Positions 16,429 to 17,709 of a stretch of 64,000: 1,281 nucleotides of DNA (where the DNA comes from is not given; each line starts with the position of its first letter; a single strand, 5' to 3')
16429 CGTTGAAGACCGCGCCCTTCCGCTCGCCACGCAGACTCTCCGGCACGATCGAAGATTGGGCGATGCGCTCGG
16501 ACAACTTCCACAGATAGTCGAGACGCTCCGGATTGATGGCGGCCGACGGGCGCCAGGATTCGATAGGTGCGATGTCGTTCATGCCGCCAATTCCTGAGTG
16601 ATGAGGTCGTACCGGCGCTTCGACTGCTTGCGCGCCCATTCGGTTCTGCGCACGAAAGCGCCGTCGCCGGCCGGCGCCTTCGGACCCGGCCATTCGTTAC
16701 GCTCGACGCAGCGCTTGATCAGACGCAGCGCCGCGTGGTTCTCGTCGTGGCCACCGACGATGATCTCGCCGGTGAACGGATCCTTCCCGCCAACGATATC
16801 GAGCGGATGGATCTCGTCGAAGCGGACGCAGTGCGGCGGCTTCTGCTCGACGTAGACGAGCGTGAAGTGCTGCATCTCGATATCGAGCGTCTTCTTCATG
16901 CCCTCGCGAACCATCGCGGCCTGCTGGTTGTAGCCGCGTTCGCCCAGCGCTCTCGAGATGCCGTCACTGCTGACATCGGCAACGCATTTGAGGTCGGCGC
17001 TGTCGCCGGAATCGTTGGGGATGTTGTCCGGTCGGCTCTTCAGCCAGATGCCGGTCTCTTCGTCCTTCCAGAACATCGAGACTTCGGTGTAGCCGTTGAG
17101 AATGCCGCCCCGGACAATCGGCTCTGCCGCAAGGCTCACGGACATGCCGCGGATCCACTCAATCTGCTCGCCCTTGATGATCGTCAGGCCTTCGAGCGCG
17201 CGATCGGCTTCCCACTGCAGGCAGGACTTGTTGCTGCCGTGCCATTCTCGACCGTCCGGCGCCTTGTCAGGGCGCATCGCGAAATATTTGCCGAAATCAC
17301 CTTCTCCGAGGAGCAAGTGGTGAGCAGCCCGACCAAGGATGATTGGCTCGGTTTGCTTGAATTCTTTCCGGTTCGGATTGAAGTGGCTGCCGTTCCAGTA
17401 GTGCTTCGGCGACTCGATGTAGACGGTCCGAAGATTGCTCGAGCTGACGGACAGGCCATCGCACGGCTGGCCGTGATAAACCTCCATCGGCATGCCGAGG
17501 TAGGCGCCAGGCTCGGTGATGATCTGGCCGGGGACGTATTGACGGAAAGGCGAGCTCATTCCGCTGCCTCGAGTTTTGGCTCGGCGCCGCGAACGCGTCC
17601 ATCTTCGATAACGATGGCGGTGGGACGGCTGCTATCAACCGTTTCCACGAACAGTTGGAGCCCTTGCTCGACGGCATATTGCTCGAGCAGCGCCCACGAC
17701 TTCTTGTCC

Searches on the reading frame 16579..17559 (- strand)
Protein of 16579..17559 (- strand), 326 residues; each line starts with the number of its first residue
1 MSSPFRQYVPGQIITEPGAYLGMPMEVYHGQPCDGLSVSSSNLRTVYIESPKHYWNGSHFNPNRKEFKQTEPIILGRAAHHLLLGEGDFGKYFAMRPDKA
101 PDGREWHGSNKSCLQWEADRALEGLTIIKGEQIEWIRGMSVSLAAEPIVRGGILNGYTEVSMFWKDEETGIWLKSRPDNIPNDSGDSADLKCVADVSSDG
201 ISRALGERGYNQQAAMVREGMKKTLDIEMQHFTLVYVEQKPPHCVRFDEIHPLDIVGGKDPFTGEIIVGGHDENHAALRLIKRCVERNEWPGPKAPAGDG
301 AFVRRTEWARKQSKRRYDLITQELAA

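Call 43: search_protein_families(library=phrogs, proteins=[window:16579-17559:-], max_evalue=0.001)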
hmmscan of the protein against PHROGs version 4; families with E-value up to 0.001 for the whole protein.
window:16579-17559:- (326 aa): 2 families
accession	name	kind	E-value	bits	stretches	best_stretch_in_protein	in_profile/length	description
phrog_412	-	DNA, RNA and nucleotide metabolism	1.6e-62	213.2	1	10-318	131-415/440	exonuclease VIII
phrog_607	-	DNA, RNA and nucleotide metabolism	9.7e-15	54.9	1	15-317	575-876/883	exonuclease VII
